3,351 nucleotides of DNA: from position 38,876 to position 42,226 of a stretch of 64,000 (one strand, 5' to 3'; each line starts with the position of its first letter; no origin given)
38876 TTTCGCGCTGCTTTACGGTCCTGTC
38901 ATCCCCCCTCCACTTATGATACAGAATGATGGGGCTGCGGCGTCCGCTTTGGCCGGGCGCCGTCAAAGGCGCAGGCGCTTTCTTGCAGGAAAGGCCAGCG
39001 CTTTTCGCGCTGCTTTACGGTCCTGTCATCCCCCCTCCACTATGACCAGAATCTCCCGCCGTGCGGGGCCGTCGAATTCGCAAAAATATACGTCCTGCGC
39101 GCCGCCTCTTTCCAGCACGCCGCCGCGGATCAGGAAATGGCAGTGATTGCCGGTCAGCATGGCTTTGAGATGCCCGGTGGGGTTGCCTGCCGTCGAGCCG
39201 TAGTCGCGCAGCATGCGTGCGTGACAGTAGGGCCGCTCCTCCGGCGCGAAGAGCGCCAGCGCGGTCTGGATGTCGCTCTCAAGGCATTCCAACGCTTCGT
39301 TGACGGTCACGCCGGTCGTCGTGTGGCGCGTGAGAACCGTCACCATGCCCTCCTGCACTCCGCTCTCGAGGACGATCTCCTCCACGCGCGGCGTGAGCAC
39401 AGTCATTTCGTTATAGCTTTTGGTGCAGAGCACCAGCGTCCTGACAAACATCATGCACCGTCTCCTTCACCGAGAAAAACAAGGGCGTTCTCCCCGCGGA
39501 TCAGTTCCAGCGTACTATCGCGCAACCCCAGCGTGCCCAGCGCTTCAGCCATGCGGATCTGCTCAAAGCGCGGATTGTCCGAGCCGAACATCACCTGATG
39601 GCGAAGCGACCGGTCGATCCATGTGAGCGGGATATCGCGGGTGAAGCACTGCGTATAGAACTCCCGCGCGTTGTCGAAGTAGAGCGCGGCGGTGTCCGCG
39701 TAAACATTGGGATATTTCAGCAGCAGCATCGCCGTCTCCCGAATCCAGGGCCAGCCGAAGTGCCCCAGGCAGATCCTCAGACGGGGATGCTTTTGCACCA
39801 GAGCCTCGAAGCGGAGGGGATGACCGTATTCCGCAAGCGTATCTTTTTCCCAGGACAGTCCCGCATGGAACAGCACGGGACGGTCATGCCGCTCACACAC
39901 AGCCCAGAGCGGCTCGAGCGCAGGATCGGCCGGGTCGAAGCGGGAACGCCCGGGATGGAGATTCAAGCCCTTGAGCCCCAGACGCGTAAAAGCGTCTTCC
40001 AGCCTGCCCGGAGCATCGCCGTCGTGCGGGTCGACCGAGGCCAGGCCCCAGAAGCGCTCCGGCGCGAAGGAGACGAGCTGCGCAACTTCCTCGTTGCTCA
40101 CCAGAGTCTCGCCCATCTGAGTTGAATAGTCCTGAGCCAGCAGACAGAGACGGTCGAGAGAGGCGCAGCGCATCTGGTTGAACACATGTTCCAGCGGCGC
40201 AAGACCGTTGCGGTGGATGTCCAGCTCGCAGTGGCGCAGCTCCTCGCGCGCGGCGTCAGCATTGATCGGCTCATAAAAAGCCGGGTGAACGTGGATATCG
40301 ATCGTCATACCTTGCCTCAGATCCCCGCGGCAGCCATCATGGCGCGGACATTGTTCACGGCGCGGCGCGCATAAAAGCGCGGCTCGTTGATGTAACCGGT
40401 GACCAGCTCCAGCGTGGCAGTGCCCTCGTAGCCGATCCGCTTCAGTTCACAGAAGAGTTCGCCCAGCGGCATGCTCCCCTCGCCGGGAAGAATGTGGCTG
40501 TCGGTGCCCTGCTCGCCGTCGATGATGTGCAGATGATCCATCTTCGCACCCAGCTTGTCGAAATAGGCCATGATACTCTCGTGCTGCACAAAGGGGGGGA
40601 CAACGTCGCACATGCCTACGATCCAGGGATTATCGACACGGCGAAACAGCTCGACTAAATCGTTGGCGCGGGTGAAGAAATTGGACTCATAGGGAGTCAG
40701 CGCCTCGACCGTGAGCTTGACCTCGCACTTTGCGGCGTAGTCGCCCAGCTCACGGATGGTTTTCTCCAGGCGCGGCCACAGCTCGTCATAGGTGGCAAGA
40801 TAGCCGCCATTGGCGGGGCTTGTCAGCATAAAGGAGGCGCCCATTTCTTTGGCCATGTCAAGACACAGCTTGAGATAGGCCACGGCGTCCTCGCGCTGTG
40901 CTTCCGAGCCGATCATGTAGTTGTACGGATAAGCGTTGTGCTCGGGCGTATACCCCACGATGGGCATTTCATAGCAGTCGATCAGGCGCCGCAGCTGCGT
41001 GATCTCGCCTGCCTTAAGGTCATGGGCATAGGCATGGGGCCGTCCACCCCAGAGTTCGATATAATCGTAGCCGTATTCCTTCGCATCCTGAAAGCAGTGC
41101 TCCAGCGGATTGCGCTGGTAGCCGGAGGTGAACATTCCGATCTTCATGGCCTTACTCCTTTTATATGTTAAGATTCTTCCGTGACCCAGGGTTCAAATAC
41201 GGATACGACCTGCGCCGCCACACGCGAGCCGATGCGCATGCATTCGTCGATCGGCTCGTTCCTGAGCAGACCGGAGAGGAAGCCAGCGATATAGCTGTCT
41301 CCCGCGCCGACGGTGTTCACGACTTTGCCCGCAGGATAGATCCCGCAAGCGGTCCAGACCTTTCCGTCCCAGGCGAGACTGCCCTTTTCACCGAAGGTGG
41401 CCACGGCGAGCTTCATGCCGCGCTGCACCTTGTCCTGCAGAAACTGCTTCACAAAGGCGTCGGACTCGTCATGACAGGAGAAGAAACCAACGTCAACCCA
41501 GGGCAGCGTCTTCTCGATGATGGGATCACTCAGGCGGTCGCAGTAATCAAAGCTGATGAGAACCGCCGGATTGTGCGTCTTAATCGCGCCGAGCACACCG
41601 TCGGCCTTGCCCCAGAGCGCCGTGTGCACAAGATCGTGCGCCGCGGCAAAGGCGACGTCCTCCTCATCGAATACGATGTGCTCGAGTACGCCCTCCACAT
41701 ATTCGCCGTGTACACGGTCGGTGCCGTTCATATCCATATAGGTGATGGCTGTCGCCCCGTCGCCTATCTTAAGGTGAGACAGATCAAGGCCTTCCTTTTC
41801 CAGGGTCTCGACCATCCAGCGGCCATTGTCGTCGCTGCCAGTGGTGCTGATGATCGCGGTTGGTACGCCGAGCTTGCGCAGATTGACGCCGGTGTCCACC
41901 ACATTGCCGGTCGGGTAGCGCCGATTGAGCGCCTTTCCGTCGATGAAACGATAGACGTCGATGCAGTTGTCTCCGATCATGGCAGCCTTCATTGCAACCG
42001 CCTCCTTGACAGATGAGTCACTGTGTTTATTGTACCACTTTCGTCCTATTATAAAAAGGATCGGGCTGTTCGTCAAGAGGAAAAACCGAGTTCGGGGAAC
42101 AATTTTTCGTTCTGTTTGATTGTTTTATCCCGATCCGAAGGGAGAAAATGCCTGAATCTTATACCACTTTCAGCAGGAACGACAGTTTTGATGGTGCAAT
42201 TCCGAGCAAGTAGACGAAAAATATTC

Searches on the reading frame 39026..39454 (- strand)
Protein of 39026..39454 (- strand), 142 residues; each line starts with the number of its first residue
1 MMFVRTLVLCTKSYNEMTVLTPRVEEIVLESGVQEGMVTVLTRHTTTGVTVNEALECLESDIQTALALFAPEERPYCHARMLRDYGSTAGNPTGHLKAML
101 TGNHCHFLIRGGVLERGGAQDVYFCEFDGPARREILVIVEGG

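Call 32: search_protein_families(library=pfam, proteins=[window:39026-39454:-], max_evalue=0.001)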
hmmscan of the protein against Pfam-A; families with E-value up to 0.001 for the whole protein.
window:39026-39454:- (142 aa): 1 family
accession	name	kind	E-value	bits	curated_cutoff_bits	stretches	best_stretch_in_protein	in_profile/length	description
PF01894.22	UPF0047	-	2.8e-28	98.9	27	1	20-137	2-115/117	Uncharacterised protein family UPF0047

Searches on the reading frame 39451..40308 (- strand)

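Call 32: search_protein_families(library=pfam, proteins=[window:39451-40308:-], max_evalue=0.001)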
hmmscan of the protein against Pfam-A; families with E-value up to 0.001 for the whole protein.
window:39451-40308:- (285 aa): 1 family
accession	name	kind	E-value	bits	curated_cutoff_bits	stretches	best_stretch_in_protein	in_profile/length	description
PF04909.20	Amidohydro_2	-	2.4e-30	106.8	26.4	1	64-279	58-287/289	Amidohydrolase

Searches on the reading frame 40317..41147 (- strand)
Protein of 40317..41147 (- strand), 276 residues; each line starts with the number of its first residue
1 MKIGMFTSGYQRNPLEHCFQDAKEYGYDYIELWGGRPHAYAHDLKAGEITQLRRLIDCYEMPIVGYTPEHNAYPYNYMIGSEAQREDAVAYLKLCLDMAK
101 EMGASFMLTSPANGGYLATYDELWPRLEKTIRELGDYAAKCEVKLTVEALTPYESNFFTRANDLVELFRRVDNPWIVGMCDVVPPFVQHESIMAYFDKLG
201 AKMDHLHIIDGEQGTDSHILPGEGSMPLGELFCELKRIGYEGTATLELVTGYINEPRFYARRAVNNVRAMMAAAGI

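Call 32: search_protein_families(library=pfam, proteins=[window:40317-41147:-], max_evalue=0.001)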
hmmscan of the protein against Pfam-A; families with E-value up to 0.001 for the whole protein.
window:40317-41147:- (276 aa): 1 family
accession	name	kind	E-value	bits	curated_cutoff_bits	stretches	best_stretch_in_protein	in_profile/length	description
PF01261.30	AP_endonuc_2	-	4.2e-38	131.9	31.1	1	19-256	1-235/249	Xylose isomerase-like TIM barrel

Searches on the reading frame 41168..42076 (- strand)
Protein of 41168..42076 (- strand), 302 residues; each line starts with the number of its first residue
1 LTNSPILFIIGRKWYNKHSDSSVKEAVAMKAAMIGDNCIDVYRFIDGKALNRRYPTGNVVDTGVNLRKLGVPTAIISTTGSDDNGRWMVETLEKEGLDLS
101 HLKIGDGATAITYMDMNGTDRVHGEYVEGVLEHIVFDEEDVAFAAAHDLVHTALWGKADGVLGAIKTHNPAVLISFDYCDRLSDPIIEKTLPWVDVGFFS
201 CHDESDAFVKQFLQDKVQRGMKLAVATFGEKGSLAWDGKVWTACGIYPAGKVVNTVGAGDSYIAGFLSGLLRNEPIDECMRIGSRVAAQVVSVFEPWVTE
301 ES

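Call 32: search_protein_families(library=pfam, proteins=[window:41168-42076:-], max_evalue=0.001)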
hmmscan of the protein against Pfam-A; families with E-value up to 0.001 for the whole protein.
window:41168-42076:- (302 aa): 1 family
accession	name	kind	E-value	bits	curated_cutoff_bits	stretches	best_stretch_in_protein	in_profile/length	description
PF00294.29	PfkB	-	5.3e-25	88.8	25.8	1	62-293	42-292/302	pfkB family carbohydrate kinase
